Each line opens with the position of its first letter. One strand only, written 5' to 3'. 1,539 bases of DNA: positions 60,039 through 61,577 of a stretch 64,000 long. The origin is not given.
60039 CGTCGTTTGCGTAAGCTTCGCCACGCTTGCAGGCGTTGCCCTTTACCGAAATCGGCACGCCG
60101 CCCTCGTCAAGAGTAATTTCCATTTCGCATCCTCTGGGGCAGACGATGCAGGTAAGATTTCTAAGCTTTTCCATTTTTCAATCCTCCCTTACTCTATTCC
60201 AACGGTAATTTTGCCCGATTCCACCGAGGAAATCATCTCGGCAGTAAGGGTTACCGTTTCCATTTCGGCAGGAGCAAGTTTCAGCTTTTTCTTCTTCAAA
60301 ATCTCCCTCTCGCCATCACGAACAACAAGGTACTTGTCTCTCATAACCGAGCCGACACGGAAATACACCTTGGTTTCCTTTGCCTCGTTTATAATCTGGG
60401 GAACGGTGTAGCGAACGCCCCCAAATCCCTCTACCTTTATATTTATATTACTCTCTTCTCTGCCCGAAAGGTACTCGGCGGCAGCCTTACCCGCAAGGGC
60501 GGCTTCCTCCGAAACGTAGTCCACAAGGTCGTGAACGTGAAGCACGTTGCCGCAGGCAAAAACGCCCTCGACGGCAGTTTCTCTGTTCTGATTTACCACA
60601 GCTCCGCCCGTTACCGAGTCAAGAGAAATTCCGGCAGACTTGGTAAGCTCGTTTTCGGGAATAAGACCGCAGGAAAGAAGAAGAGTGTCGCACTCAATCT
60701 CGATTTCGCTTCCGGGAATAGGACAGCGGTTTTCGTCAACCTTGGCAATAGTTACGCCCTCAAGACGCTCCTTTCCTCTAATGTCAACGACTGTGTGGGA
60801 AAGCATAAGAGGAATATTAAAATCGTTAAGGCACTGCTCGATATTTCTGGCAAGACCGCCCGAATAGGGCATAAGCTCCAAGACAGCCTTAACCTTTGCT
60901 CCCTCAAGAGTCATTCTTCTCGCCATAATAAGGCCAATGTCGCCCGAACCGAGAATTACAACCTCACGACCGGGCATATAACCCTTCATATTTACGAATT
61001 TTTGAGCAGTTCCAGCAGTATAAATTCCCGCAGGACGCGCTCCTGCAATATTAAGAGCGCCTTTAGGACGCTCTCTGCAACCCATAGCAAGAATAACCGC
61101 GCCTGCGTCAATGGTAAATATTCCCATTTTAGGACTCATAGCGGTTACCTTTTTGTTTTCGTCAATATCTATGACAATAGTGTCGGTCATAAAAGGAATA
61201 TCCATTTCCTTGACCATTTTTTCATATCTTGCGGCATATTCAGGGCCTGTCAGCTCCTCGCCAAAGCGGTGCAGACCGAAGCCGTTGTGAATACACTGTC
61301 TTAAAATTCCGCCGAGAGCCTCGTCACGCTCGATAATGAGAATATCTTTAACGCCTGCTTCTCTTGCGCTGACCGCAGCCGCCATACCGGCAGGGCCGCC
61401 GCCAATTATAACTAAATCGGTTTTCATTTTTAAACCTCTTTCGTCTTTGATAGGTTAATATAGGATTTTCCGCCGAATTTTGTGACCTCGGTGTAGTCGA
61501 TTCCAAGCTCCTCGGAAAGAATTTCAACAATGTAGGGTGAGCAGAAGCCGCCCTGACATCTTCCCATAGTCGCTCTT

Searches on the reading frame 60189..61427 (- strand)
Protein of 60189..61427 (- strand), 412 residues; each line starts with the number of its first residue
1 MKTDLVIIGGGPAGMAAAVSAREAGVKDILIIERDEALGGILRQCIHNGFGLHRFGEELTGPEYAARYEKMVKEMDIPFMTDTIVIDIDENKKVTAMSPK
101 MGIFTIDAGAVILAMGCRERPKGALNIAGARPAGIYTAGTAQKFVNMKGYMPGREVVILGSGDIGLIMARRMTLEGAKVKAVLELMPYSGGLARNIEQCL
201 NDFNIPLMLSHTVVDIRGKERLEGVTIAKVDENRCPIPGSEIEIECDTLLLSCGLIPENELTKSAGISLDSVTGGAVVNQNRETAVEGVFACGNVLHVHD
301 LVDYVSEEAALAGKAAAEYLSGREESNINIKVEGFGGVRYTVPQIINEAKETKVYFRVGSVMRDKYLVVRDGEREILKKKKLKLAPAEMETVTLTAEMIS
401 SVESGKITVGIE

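Call 64: search_protein_families(library=pfam, proteins=[window:60189-61427:-], max_evalue=0.0001)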
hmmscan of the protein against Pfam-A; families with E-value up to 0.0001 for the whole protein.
window:60189-61427:- (412 aa): 9 families
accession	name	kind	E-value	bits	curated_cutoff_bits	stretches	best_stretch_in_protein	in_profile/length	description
PF07992.20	Pyr_redox_2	-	1.7e-31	110.2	26.1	1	4-303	2-278/291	Pyridine nucleotide-disulphide oxidoreductase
PF13738.12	Pyr_redox_3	-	8.8e-18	65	30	2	57-293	76-305/305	Pyridine nucleotide-disulphide oxidoreductase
PF00890.30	FAD_binding_2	-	6.6e-12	45.8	20.4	1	4-40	1-36/414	FAD binding domain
PF00070.33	Pyr_redox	-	3.8e-09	37.4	22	0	156-228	2-80/82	Pyridine nucleotide-disulphide oxidoreductase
PF13450.12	NAD_binding_8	-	4.5e-09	36.9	21.9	1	7-49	1-42/68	NAD(P)-binding Rossmann-like domain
PF12831.13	FAD_oxidored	-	3.8e-08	33.5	27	1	4-42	1-38/416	FAD dependent oxidoreductase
PF03486.20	HI0933_like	-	1.7e-06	28.1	50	1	4-75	2-70/244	HI0933-like protein Rossmann domain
PF01266.30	DAO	-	4.6e-06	26.8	27.9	0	4-39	1-35/353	FAD dependent oxidoreductase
PF01946.23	Thi4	-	9.6e-06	25.4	26.2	0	1-40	16-55/235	Thi4 family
